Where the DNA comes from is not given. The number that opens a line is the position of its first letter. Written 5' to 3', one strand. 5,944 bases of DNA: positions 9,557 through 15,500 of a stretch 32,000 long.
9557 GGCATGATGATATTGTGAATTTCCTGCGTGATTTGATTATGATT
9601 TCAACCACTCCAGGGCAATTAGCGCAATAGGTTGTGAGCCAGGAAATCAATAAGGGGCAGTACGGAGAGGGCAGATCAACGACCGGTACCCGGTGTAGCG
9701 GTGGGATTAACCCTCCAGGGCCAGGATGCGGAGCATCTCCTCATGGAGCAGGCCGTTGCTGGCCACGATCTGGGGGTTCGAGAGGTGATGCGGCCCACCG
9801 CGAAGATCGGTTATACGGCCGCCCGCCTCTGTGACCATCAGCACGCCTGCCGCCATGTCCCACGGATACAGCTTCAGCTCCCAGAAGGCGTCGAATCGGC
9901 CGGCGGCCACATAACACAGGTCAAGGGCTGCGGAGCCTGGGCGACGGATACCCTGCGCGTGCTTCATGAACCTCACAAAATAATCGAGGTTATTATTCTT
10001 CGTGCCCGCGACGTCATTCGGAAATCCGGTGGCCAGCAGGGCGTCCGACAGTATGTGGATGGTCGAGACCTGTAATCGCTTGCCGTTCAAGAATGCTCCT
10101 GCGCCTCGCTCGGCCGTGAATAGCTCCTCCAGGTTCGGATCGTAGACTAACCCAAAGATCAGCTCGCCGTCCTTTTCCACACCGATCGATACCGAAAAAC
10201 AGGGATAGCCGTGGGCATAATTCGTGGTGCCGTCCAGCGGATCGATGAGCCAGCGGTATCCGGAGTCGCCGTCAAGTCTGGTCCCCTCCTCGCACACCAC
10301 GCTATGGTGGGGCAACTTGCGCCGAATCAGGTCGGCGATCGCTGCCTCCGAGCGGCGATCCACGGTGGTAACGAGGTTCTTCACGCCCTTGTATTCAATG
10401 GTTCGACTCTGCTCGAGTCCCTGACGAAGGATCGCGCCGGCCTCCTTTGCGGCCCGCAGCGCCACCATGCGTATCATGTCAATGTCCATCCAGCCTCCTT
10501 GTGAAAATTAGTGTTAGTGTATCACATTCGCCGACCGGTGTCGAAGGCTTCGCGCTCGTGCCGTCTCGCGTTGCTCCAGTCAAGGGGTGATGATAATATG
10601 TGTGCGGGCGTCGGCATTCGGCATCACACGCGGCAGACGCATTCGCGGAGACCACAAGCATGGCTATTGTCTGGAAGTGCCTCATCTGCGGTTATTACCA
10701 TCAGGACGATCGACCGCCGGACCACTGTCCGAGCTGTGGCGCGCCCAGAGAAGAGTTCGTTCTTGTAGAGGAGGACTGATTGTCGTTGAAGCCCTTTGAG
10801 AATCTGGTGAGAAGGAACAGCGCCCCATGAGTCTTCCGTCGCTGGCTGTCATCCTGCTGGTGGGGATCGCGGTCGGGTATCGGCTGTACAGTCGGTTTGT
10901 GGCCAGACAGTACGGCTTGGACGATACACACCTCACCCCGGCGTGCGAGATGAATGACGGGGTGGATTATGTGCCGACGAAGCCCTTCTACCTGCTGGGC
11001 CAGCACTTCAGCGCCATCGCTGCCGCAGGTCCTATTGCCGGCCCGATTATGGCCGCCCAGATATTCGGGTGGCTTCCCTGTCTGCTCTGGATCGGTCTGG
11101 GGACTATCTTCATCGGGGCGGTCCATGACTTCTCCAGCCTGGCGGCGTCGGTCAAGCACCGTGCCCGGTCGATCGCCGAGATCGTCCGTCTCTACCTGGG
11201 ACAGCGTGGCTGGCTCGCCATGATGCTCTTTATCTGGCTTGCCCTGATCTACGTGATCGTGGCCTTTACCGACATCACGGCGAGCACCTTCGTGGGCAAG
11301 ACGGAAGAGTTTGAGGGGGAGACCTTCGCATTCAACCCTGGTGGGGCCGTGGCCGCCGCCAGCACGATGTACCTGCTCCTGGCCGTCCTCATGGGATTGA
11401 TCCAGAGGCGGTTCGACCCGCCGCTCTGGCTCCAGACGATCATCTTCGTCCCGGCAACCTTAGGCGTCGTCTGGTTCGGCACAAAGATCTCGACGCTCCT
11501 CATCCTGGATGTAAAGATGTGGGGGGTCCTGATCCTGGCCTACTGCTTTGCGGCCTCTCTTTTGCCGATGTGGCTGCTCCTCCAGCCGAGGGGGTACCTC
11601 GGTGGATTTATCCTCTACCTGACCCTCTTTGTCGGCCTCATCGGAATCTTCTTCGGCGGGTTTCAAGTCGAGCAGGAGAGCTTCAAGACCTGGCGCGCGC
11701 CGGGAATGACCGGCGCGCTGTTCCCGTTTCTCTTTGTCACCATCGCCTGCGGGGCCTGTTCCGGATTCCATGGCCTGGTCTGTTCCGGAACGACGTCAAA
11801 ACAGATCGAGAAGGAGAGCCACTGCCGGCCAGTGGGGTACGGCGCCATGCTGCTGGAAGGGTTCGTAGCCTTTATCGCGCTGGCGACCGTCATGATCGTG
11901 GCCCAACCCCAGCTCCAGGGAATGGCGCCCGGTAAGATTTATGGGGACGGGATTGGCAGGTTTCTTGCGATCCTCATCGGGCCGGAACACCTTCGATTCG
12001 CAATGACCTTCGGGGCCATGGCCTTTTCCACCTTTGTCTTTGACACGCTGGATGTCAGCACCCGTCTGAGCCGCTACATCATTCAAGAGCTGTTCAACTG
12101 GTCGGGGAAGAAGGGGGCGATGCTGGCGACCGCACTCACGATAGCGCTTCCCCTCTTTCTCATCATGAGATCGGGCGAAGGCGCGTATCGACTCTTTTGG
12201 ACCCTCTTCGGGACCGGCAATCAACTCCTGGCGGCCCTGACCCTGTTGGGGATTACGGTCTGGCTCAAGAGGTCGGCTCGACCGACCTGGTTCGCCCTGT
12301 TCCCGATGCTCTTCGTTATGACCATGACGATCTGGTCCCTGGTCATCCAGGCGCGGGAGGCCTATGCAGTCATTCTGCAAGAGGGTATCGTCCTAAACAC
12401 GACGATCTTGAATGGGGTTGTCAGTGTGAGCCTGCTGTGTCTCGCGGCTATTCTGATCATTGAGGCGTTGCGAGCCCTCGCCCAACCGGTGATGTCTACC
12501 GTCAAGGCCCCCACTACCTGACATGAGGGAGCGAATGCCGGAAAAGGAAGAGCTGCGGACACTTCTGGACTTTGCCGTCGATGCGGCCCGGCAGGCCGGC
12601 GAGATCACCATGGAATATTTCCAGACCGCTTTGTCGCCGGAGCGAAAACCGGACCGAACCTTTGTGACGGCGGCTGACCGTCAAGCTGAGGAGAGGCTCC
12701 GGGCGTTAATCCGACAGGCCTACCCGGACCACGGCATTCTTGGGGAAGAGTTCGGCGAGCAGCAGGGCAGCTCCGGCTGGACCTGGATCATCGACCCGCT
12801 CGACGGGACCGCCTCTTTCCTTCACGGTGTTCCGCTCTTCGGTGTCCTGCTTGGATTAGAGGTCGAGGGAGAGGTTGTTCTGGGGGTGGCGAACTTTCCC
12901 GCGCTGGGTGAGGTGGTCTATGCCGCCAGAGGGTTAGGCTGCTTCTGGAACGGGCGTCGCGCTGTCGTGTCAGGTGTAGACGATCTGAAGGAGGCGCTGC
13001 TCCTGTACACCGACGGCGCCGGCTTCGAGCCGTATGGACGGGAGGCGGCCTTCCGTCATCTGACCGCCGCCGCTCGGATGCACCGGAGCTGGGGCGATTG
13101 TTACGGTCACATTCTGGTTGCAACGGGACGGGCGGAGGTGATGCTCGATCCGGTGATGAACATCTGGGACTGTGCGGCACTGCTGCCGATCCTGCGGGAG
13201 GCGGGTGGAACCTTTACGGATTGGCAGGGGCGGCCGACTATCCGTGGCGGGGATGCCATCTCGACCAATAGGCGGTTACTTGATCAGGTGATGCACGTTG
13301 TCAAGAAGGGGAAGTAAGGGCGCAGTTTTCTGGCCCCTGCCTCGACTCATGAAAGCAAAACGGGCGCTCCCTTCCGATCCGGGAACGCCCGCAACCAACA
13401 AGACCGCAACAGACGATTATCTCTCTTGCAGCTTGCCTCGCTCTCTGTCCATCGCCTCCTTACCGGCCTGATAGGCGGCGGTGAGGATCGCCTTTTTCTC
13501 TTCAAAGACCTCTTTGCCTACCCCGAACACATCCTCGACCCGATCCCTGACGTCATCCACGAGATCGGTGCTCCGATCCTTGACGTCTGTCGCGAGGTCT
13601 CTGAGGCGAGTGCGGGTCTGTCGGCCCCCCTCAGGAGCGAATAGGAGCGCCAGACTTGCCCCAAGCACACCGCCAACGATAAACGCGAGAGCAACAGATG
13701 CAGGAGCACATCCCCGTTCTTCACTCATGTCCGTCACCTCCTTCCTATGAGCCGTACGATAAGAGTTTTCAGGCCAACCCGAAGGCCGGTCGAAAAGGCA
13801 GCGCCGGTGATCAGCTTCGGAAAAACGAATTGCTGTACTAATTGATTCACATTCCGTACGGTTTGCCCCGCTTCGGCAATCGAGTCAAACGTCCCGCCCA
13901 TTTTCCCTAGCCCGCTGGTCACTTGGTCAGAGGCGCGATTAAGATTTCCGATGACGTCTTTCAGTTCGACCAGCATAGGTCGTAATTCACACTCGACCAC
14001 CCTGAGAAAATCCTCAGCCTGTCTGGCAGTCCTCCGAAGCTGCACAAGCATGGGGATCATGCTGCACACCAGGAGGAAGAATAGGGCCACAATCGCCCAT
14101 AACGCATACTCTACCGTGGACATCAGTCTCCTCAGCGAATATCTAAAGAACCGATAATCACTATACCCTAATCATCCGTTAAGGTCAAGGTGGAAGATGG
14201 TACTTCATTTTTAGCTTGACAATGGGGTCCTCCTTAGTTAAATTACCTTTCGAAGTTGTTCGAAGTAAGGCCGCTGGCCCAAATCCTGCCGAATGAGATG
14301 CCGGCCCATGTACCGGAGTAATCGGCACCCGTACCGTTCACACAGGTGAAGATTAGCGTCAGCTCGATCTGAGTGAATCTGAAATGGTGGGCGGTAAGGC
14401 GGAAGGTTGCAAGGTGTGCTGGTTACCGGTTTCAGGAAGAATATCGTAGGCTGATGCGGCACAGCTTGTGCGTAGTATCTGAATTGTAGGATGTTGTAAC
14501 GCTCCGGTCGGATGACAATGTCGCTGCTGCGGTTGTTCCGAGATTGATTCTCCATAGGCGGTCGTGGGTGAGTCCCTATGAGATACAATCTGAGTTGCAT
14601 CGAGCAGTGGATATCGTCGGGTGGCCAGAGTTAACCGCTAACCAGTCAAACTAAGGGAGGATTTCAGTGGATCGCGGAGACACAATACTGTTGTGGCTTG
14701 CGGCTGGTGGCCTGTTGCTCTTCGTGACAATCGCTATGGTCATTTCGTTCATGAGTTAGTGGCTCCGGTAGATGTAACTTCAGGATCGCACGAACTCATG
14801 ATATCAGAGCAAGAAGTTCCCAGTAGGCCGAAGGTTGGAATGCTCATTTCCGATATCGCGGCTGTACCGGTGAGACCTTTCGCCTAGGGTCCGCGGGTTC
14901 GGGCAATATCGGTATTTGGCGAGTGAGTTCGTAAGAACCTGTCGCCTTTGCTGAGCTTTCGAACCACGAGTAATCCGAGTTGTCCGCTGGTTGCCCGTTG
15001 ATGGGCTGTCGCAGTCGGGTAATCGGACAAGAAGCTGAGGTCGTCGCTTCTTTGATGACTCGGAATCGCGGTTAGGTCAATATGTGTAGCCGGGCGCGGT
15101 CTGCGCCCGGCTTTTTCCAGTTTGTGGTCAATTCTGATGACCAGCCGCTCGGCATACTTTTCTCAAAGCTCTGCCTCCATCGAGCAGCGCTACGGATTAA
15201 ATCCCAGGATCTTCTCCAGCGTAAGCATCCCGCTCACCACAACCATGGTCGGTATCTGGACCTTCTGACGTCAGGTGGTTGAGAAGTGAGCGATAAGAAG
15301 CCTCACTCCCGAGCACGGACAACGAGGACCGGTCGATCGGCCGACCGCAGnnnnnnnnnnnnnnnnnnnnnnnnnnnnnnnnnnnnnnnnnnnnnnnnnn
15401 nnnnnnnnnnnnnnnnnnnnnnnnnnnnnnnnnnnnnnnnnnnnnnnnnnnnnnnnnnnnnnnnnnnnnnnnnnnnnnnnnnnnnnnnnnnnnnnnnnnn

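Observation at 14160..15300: About 1.1 kb gap behaves as an unannotated plus-strand transcription unit: promoter, tandem TTCGAAG sites, long leader, 30-aa TM peptide, long 3' tail, strong terminator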

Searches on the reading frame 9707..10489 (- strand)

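Call 81: search_protein_families(library=pfam, proteins=[window:9707-10489:-], max_evalue=0.001)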
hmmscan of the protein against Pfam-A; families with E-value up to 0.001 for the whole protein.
window:9707-10489:- (260 aa): 1 family
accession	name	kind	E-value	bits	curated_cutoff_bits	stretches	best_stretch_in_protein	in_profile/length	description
PF00459.30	Inositol_P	-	1.5e-70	238.2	27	1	6-254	5-264/271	Inositol monophosphatase family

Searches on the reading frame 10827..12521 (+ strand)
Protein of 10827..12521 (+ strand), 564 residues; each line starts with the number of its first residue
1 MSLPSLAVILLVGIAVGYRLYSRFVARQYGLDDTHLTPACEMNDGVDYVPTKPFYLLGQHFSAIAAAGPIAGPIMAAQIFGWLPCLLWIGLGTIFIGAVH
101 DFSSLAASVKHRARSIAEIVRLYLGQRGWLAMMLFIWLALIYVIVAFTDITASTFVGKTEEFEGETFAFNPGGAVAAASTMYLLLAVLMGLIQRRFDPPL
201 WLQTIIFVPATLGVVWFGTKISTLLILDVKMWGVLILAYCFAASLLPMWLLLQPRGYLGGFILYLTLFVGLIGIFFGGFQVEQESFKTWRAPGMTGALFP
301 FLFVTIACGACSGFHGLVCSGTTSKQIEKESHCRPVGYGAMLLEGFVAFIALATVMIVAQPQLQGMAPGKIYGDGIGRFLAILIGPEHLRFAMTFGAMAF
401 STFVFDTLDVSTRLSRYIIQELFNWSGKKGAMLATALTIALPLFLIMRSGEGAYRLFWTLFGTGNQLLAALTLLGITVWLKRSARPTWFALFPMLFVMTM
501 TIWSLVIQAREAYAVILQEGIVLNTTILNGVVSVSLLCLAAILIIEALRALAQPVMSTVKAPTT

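Call 10: search_protein_families(library=pfam, proteins=[window:10827-12521:+], max_evalue=0.01)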
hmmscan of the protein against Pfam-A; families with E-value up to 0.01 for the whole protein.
window:10827-12521:+ (564 aa): 1 family
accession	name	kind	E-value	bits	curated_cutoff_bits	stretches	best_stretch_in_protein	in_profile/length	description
PF02554.20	CstA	-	1.3e-127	427.4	27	2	7-366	6-362/560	Carbon starvation protein CstA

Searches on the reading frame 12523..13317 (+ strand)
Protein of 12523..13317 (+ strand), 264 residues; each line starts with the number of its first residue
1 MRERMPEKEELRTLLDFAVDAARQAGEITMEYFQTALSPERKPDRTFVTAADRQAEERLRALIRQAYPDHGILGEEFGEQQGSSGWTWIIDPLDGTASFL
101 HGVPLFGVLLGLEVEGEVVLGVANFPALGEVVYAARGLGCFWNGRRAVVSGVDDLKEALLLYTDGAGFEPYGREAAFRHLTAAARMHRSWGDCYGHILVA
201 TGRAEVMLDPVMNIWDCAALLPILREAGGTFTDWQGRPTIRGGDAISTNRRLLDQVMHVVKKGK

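Call 10: search_protein_families(library=pfam, proteins=[window:12523-13317:+], max_evalue=0.01)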
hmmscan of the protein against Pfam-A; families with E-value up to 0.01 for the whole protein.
window:12523-13317:+ (264 aa): 1 family
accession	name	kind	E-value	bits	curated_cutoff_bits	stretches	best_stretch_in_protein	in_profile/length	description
PF00459.30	Inositol_P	-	9.6e-57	192.9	27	1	11-249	2-254/271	Inositol monophosphatase family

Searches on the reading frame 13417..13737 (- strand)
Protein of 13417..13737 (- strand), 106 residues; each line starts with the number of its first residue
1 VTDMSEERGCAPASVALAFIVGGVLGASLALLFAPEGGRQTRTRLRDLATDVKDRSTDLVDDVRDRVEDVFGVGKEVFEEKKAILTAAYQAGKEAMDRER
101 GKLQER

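Call 10: search_protein_families(library=pfam, proteins=[window:13417-13737:-], max_evalue=0.01)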
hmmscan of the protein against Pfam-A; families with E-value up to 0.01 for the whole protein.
window:13417-13737:- (106 aa): 1 family
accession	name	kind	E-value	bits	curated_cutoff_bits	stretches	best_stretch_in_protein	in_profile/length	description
PF12732.12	YtxH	-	1.7e-14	54.4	37.5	1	17-82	2-67/71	YtxH-like protein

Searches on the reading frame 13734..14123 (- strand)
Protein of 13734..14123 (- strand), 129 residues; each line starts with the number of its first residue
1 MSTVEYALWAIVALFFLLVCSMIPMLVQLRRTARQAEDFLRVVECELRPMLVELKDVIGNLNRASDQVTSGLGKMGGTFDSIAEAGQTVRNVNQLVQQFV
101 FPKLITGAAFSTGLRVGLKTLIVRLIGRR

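Call 10: search_protein_families(library=pfam, proteins=[window:13734-14123:-], max_evalue=0.01)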
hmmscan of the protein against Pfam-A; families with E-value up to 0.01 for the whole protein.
window:13734-14123:- (129 aa): 1 family
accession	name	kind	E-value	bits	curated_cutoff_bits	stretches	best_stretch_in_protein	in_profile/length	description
PF06103.16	DUF948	-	1.5e-13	51.1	37.2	1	11-94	5-89/89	Bacterial protein of unknown function (DUF948)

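Call 11: find_related_loci(query=window:13734-14123:-, collection=genome_contigs, flank=6000)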
Query window:13734-14123:- (129 aa) in genome_contigs; peptide patterns used: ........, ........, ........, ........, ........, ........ (x = any residue, [..] = any of these).
600 stretches matched a pattern (row limit reached: there are more); 2 encode a relative of the query (tblastn E <= 1e-3); 2 distinct loci.
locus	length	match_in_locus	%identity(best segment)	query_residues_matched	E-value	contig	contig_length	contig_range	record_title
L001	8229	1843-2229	82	1-129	6e-68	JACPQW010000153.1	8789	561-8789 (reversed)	MAG: Candidatus Methylomirabilis oxygeniifera isolate NC_groundwater_663_Ag_B-0.1um_59_32 B_1_S1_Biohub_coassembly_k141_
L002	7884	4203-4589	77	1-129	3e-65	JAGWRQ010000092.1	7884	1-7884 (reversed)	MAG: Candidatus Methylomirabilota bacterium isolate REEB33 contig-150_12080, whole genome shotgun sequence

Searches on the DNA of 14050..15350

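Call 4: search_rna_families(source=window, start=14050, end=15350, threshold=evalue, max_evalue=10, show_alignments=3)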
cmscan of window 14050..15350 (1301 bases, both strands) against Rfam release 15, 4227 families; matches with E-value up to 10: 1.
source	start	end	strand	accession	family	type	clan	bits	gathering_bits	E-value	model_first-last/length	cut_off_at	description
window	14852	14864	+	RF03139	S4-Bacteroidia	Cis-reg; leader;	CL00119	16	34.7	2.3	1-34/34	no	S4-Bacteroidia ribosomal protein leader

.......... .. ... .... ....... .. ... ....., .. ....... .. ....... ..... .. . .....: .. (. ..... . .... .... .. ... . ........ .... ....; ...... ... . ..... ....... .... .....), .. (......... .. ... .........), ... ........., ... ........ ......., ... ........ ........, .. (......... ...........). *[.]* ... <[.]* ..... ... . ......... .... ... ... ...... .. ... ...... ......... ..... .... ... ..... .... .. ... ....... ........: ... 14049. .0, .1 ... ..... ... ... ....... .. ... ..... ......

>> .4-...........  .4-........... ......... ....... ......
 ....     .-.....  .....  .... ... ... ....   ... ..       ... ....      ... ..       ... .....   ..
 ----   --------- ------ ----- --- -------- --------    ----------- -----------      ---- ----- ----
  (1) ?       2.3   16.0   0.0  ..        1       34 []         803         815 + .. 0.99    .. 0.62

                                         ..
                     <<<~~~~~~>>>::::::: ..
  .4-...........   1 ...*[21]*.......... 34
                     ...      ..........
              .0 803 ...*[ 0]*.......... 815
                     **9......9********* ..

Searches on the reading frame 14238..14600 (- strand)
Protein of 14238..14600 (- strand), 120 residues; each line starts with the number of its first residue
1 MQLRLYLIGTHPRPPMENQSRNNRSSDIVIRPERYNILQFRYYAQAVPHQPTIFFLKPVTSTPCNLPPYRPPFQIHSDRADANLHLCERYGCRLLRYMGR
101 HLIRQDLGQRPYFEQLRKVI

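Call 10: search_protein_families(library=pfam, proteins=[window:14238-14600:-], max_evalue=0.01)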
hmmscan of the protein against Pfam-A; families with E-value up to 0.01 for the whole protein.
window:14238-14600:- (120 aa): 0 families

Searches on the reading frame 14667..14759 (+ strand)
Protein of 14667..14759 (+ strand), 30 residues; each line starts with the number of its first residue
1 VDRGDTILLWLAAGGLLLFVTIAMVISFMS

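Call 10: search_protein_families(library=pfam, proteins=[window:14667-14759:+], max_evalue=0.01)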
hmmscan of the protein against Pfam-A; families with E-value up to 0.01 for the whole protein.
window:14667-14759:+ (30 aa): 0 families

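Call 18: find_encoding_contigs(protein=window:14667-14759:+, flank=3000, max_places=10)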
Protein window:14667-14759:+ (30 aa): no gene with exactly this product is on record in the collection.

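Call 69: search_protein_families(library=ncbifam, proteins=[window:14667-14756:+], max_evalue=10)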
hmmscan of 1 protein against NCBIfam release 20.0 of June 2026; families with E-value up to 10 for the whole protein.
seq(30 aa): 0 families

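Call 70: search_protein_families(library=pfam, proteins=[window:14667-14756:+], max_evalue=10)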
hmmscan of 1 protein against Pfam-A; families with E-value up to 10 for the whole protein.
seq(30 aa): 0 families

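Call 71: search_solved_structures(query=window:14667-14756:+, max_evalue=10)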
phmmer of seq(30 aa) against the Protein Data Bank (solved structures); distinct sequences matched with E-value up to 10: 0.

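Call 75: search_protein_representatives(protein=window:14667-14756:+)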
Query: 30 residues. Proteins with E-value up to 0.001 (for the whole library): 2; up to 1e-10: 0; up to 1e-30: 0. The best 2 are listed.
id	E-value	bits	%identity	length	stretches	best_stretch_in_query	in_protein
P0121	3.4e-09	49.7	90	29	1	1-29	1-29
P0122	1.1e-04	36.4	36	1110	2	2-25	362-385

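Call 77: list_cluster_members(proteins=[P0121])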
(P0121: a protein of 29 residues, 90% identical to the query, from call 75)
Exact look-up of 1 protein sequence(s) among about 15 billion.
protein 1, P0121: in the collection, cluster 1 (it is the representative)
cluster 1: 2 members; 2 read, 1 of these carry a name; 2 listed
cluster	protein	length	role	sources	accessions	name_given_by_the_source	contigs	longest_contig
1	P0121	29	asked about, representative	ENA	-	-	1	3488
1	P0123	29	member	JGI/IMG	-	hypothetical protein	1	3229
